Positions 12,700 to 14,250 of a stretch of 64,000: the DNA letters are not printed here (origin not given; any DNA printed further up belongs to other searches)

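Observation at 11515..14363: Unusual redox module: Cys-rich protein, Grx-FTR-like fusion with a huge membrane-anchored C-terminal domain, and a ferredoxin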

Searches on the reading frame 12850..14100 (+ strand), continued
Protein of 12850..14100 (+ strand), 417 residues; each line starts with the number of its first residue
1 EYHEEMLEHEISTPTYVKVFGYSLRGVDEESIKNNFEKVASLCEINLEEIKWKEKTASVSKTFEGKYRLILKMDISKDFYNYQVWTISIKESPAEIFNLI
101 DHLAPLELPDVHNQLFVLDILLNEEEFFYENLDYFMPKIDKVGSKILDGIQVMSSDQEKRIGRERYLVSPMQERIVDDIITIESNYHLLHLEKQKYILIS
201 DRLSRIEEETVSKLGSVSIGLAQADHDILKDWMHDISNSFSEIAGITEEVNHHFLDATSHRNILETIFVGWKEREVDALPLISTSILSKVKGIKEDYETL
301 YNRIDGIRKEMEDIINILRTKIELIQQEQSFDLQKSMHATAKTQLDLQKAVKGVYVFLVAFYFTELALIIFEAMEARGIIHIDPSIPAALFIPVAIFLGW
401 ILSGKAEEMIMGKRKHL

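Call 73: fold_search(model_id=the predicted structure, library=pdb)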
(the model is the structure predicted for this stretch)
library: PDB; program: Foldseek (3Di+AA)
matches with E <= 10: 1225; with E <= 0.001: 17
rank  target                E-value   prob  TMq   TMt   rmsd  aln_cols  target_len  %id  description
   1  4eeb_B                2.3e-04  0.93  0.18  0.21  22.0       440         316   10  CorA coiled-coil mutant under Mg2+ absence (released 2012-11-14)
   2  4i0u_D                3.0e-04  0.90  0.18  0.20  22.4       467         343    9  Improved structure of Thermotoga maritima CorA at 2.7 A resolution (released 2013-03-06)
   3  5jrw_D                3.5e-04  0.97  0.21  0.24  20.9       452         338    8  Crystal structure of Thermotoga maritima mutant D89R/D253R (released 2017-01-25)
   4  5jtg_B                4.4e-04  0.97  0.22  0.27  20.6       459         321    8  Crystal structure of Thermotoga maritima mutant D89K/D253K (released 2017-01-25)
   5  3jcf_A                4.4e-04  0.97  0.21  0.24  21.4       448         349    9  Cryo-EM structure of the magnesium channel CorA in the closed symmetric magnesium-bound state (released 2016-02-17)
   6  5jrw_A                5.2e-04  0.96  0.20  0.24  22.5       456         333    8  Crystal structure of Thermotoga maritima mutant D89R/D253R (released 2017-01-25)
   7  8tmb_B                5.5e-04  0.94  0.20  0.23  22.9       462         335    8  Cryo-EM structure of CorA in complex with conformation-specific synthetic antibody C12 and 20 mM MgCl2, State MG20-1 (released 2025-02-12)
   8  4i0u_E                5.8e-04  0.87  0.18  0.21  22.2       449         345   10  Improved structure of Thermotoga maritima CorA at 2.7 A resolution (released 2013-03-06)
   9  8tmb_C                6.5e-04  0.97  0.23  0.27  21.5       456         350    8  Cryo-EM structure of CorA in complex with conformation-specific synthetic antibody C12 and 20 mM MgCl2, State MG20-1 (released 2025-02-12)
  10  5jtg_C                6.9e-04  0.97  0.22  0.27  21.7       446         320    8  Crystal structure of Thermotoga maritima mutant D89K/D253K (released 2017-01-25)
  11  2iub_C                6.9e-04  0.92  0.20  0.23  21.8       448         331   10  Crystal structure of a divalent metal ion transporter CorA at 2.9 A resolution. (released 2006-08-03)
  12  4eeb_A                7.2e-04  0.96  0.22  0.27  21.2       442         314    9  CorA coiled-coil mutant under Mg2+ absence (released 2012-11-14)
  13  8tme_E                7.2e-04  0.95  0.21  0.23  21.9       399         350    8  Cryo-EM structure of CorA in complex with conformation-specific synthetic antibody C18 and 100 uM MgCl2, State MG0.1-1 (released 2025-02-12)
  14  5jrw_C                7.2e-04  0.94  0.21  0.24  21.4       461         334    7  Crystal structure of Thermotoga maritima mutant D89R/D253R (released 2017-01-25)
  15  8tmd_E                7.2e-04  0.90  0.18  0.21  21.9       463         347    9  Cryo-EM structure of CorA in complex with conformation-specific synthetic antibody C18 and 100 uM MgCl2, State MG0.1-1 (released 2025-02-12)
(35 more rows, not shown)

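Call 76: search_protein_families(library=pfam, alignment_id=A3, max_evalue=1)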
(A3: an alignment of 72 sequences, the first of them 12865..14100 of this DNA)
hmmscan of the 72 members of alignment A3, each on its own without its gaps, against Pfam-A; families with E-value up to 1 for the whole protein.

A. member 1, window:12865-14100:+ (412 aa): 2 families
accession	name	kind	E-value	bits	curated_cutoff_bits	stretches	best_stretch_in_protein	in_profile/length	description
PF11902.13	DUF3422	-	3.2e-16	59.9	25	1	226-397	240-410/418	Protein of unknown function (DUF3422)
PF16740.10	SKA2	-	0.18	12.1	30.1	1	280-339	42-100/110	Spindle and kinetochore-associated protein 2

B. families by the number of members that match (of 72 scanned): 114 families (the first 25 are shown)
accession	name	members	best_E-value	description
PF11902.13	DUF3422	71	1.6e-168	Protein of unknown function (DUF3422)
PF05636.17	HIGH_NTase1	3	0.0009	HIGH Nucleotidyl Transferase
PF07889.17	DUF1664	3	0.054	Protein of unknown function (DUF1664)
PF16528.11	Exo84_C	3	0.055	Exocyst component 84 C-terminal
PF07407.17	Seadorna_VP6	3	0.076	Seadornavirus VP6 protein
PF01442.23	Apolipoprotein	3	0.35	Apolipoprotein A1/A4/E domain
PF12838.12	Fer4_7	2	5.7e-08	4Fe-4S dicluster domain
PF13187.11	Fer4_9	2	2.9e-07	4Fe-4S dicluster domain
PF13237.11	Fer4_10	2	5.6e-06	4Fe-4S dicluster domain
PF12837.12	Fer4_6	2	9.8e-06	4Fe-4S binding domain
PF14697.11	Fer4_21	2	0.00033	4Fe-4S dicluster domain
PF12797.12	Fer4_2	2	0.00045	4Fe-4S binding domain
PF04632.18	FUSC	2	0.00098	Fusaric acid resistance protein family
PF05055.17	DUF677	2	0.0063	Protein of unknown function (DUF677)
PF19770.4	DUF6256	2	0.0084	Family of unknown function (DUF6256)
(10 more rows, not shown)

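Call 90: find_encoding_contigs(protein=P0026, flank=5000, max_places=3)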
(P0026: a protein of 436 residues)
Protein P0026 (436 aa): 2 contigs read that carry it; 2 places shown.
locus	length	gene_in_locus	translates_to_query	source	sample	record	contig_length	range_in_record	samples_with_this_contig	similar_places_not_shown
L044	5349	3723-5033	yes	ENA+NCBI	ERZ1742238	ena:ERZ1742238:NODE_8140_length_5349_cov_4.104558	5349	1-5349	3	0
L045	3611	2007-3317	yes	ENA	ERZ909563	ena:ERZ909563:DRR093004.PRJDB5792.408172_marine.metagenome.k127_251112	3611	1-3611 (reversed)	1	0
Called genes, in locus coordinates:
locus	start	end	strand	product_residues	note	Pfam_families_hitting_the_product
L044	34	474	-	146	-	PF00480:ROK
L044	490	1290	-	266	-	PF00990:GGDEF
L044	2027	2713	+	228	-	PF00027:cNMP_binding, PF13545:HTH_Crp_2, PF00325:Crp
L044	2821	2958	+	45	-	-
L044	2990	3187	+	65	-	PF08984:DUF1858, PF04405:ScdA_N (faint)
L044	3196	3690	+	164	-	PF05425:CopD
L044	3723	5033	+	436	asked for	PF11902:DUF3422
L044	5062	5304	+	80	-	-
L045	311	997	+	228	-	PF00027:cNMP_binding, PF13545:HTH_Crp_2, PF00325:Crp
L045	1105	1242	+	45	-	-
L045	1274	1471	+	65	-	PF08984:DUF1858, PF04405:ScdA_N (faint)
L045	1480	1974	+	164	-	PF05425:CopD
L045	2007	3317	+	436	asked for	PF11902:DUF3422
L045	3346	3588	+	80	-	-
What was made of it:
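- The closest stand-alone DUF3422 lies in a Crp/Fnr - DUF1858(ScdA_N) - CopD-like operon (call 90).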

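Call 98: search_dna_similar(query=P0093, collection=plasmids, mode=protein, max_rows=15)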
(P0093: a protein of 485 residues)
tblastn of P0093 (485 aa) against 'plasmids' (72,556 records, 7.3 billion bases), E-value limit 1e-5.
Records with a match: 351; places in all: 375; records where one place covers at least 80% of the query: 325.
Best place of each record, by identity: <60% 351.
By first word of the organism name: Rhizobium 160; Enterobacter 30; Klebsiella 17; Sphingobium 16; Escherichia 15; Citrobacter 14; Agrobacterium 13; Bradyrhizobium 8; Sinorhizobium 8; Salmonella 6; and 29 more.
By predicted mobility (MOB-suite, as given by PLSDB): conjugative 200; non-mobilizable 119; mobilizable 32.
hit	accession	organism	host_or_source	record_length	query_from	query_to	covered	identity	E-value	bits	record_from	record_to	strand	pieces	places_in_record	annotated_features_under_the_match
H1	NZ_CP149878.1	Rhizobium sp. T1473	Medicago sativa,Cell Culture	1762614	19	483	96%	36.4%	7e-62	226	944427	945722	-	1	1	none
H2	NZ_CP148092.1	Rhizobium sp. T1470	Medicago sativa,cell culture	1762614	19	483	96%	36.4%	7e-62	226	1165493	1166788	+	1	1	none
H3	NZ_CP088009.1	Rhizobium sp. T136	Melilotus albus,Cell culture,root nodule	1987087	19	483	96%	36.4%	7e-62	226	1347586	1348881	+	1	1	none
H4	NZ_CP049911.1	Diaphorobacter sp. HDW4A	Hydrophilus acuminatus,single bacterial ...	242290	39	485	92%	36.9%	2e-51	195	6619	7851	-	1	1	DUF3422 family protein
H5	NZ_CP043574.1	Comamonas testosteroni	bacterial isolate,biofilm reactor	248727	39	485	92%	36.9%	2e-51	195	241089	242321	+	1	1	DUF3422 family protein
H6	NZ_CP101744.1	Comamonas sp. C11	mixed culture,wastewater treatment plant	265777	39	485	92%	36.9%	2e-51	195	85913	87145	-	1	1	DUF3422 family protein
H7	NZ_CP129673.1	Comamonas testosteroni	Metal working fluids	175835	39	485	92%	36.7%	2e-51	195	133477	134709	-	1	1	DUF3422 family protein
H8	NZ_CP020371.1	Candidatus Thiodictyon syntrophicum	meromictic lake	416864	36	480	92%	36.7%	1e-50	192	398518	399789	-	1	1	DUF3422 domain-containing protein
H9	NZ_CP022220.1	Bradyrhizobium guangxiense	peanut,cell culture,roots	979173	35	475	91%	36.9%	9e-54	202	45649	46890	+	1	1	DUF3422 domain-containing protein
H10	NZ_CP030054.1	Bradyrhizobium guangzhouense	Arachis hypogaea,Microbe,nodule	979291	35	475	91%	36.9%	9e-54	202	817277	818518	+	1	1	DUF3422 domain-containing protein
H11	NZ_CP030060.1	Bradyrhizobium sp. CCBAU 53351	Arachis hypogaea,Microbe,nodule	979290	35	475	91%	36.9%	9e-54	202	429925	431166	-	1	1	DUF3422 domain-containing protein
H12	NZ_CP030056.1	Bradyrhizobium sp. CCBAU 53340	Arachis hypogaea,Microbe,nodule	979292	35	475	91%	36.9%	9e-54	202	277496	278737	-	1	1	DUF3422 domain-containing protein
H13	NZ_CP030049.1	Bradyrhizobium sp. CCBAU 53338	Arachis hypogaea,Microbe,nodule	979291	35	475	91%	36.9%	9e-54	202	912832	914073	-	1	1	DUF3422 domain-containing protein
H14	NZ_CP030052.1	Bradyrhizobium guangdongense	peanut,cell culture,roots of peanut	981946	35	475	91%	36.9%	9e-54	202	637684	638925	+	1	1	DUF3422 domain-containing protein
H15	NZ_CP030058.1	Bradyrhizobium guangdongense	Arachis hypogaea,Microbe,nodule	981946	35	475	91%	36.9%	9e-54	202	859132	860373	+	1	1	DUF3422 domain-containing protein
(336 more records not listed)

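Call 99: get_annotated_region(hit=H5, flank=7000)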
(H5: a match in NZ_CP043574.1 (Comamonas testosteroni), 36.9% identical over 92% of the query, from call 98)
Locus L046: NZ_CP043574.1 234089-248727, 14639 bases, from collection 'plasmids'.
description: Comamonas testosteroni strain R5-28 plasmid unnamed, complete sequence
organism: Comamonas testosteroni (NCBI taxid 285)
taxonomy: Bacteria; Pseudomonadota; Betaproteobacteria; Burkholderiales; Comamonadaceae; Comamonas; Comamonas testosteroni
host: -; source: bacterial isolate,biofilm reactor; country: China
typing (MOB-suite, as given by PLSDB): non-mobilizable
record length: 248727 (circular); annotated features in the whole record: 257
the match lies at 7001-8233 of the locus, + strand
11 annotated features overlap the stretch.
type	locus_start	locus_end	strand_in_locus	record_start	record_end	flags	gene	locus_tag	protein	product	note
CDS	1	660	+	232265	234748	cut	-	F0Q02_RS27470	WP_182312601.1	AAA family ATPase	-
CDS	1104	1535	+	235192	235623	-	-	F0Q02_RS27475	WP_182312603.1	DUF488 domain-containing protein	-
CDS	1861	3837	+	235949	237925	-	uvrB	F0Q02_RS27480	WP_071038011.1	excinuclease ABC subunit UvrB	GO:0006289 - nucleotide-excision repair [Evidence IEA]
CDS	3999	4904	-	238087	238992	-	-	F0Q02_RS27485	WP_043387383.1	LysR family transcriptional regulator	-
CDS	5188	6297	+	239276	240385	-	-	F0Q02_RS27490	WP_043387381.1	S-(hydroxymethyl)glutathione dehydrogenase/class III alcohol dehydrogenase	GO:0006113 - fermentation [Evidence IEA]; GO:0009404 - toxin metabolic process [Evidence IEA]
CDS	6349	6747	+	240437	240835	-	-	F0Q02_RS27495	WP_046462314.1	VOC family protein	-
CDS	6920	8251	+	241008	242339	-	-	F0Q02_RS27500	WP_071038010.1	DUF3422 family protein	-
CDS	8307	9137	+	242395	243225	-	fghA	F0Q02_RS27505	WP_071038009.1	S-formylglutathione hydrolase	GO:0046292 - formaldehyde metabolic process [Evidence IEA]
CDS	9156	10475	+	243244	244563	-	-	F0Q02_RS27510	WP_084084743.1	NAD(P)/FAD-dependent oxidoreductase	-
CDS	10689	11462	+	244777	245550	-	-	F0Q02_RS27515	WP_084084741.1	ZIP family metal transporter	GO:0055085 - transmembrane transport [Evidence IEA]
CDS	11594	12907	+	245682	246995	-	-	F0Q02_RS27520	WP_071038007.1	replication-associated recombination protein A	GO:0006260 - DNA replication [Evidence IEA]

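Call 100: get_annotated_region(hit=H9, flank=6000)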
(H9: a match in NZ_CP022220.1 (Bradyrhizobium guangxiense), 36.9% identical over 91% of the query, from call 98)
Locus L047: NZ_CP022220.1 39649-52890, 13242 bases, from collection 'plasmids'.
description: Bradyrhizobium guangxiense strain CCBAU 53363 plasmid p53363, complete sequence
organism: Bradyrhizobium guangxiense (NCBI taxid 1325115)
taxonomy: Bacteria; Pseudomonadota; Alphaproteobacteria; Hyphomicrobiales; Nitrobacteraceae; Bradyrhizobium; Bradyrhizobium guangxiense
host: -; source: peanut,cell culture,roots; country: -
typing (MOB-suite, as given by PLSDB): mobilizable; relaxase MOBP
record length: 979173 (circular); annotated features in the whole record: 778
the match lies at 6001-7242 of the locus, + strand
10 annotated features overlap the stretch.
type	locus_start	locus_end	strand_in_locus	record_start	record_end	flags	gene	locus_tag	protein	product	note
CDS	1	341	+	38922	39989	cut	-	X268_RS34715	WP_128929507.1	HoxN/HupN/NixA family nickel/cobalt transporter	GO:0000041 - transition metal ion transport [Evidence IEA]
CDS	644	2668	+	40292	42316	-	-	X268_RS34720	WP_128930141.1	TonB-dependent receptor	-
CDS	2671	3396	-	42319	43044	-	cybH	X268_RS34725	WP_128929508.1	Ni/Fe-hydrogenase, b-type cytochrome subunit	GO:0022904 - respiratory electron transport chain [Evidence IEA]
CDS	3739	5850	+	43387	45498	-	-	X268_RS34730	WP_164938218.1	methyl-accepting chemotaxis protein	GO:0007165 - signal transduction [Evidence IEA]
CDS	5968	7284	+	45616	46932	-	-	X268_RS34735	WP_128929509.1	DUF3422 domain-containing protein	-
CDS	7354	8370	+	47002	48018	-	-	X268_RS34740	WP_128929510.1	HupU protein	-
CDS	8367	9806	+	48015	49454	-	-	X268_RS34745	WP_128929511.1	nickel-dependent hydrogenase large subunit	-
CDS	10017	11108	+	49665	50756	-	-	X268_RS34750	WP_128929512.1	hydrogenase small subunit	-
CDS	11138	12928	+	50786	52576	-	-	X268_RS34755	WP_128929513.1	nickel-dependent hydrogenase large subunit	-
CDS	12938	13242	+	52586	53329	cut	cybH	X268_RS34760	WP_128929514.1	Ni/Fe-hydrogenase, b-type cytochrome subunit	GO:0022904 - respiratory electron transport chain [Evidence IEA]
